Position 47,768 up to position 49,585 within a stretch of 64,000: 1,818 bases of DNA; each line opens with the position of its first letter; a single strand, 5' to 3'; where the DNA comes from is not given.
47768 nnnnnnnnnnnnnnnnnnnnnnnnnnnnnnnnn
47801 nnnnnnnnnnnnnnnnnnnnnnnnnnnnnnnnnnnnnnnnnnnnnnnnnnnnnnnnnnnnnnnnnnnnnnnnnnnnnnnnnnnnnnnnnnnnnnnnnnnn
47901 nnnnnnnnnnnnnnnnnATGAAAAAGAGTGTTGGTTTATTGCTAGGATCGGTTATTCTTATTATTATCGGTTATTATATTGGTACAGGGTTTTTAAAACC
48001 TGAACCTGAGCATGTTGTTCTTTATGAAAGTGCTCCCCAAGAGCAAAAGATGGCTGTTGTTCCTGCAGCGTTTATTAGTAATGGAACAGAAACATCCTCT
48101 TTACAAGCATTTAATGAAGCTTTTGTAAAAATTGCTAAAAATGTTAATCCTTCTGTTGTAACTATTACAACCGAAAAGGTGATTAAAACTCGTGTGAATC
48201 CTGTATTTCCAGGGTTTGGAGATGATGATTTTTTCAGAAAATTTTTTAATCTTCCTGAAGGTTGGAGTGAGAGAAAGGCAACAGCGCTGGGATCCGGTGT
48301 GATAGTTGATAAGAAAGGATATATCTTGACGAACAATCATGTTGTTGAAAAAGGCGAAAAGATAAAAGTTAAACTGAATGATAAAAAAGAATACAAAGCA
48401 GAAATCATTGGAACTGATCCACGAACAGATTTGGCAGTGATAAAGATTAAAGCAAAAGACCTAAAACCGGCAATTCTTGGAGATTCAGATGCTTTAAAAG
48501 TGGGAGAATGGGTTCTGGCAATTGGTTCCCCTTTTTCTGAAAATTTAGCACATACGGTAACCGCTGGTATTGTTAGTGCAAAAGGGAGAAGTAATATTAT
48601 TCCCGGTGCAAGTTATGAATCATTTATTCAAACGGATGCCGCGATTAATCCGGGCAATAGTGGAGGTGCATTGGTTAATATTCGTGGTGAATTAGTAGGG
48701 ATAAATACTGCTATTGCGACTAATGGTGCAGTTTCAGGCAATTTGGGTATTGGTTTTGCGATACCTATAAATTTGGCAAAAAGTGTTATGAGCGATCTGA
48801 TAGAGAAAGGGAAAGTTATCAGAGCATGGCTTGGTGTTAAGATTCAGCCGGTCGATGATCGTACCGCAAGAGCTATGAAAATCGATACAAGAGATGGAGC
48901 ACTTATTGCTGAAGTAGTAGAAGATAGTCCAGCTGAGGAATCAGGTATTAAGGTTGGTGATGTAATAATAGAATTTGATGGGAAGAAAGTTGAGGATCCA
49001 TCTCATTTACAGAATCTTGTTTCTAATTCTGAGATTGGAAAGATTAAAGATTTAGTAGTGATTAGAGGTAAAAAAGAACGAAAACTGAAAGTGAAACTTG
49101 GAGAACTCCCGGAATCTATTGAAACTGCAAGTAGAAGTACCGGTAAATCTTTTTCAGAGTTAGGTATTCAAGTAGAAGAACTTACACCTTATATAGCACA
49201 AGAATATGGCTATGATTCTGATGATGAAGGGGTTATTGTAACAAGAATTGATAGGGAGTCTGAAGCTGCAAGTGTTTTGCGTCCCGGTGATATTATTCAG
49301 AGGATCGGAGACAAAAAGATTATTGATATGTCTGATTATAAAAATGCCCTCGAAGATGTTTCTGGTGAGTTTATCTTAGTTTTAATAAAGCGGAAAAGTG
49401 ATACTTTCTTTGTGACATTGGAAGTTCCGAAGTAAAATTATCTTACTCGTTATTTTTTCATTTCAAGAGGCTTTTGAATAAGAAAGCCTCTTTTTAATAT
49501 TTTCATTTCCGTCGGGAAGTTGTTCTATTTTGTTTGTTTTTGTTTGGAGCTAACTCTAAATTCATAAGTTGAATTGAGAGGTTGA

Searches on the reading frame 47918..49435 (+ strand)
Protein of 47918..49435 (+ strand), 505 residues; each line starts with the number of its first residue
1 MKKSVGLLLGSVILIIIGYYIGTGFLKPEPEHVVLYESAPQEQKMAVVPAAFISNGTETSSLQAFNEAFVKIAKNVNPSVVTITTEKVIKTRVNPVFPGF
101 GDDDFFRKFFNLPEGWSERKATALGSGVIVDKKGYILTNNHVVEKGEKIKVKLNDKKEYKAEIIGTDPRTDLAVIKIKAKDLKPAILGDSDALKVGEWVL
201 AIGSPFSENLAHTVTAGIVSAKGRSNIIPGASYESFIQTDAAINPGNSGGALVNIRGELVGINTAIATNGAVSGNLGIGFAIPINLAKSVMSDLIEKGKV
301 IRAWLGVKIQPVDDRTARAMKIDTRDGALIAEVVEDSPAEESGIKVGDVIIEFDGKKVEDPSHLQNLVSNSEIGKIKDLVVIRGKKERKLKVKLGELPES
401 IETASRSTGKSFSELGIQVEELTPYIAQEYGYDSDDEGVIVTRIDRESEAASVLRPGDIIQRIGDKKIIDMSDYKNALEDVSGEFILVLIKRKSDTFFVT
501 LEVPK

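Call 15: search_protein_families(library=pfam, proteins=[window:47918-49432:+], max_evalue=0.01)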
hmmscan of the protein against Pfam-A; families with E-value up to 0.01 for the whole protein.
window:47918-49432:+ (505 aa): 7 families
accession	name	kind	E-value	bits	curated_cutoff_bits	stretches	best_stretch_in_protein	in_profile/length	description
PF13365.12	Trypsin_2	-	7.5e-35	121.2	27.6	1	125-262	1-144/144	Trypsin-like peptidase domain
PF13180.12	PDZ_2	-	4.1e-23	81.9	27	2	305-394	3-80/80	PDZ domain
PF00089.32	Trypsin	-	2e-21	77.3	20.6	1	124-288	26-217/220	Trypsin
PF17820.7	PDZ_6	-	3.3e-17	62.4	27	2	330-383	2-54/54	PDZ domain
PF00595.29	PDZ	-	4.4e-16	59.5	23.2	2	300-374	7-73/81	PDZ domain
PF14685.13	PDZ_Tricorn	-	0.00021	21.7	25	0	335-389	29-85/88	Tricorn protease PDZ domain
PF19805.5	DUF6288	-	0.00088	19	26.3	0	330-395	5-77/402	Family of unknown function (DUF6288)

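Call 46: find_encoding_contigs(protein=window:47918-49435:+, flank=1000, max_places=3)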
Protein window:47918-49435:+ (505 aa): no gene with exactly this product is on record in the collection.
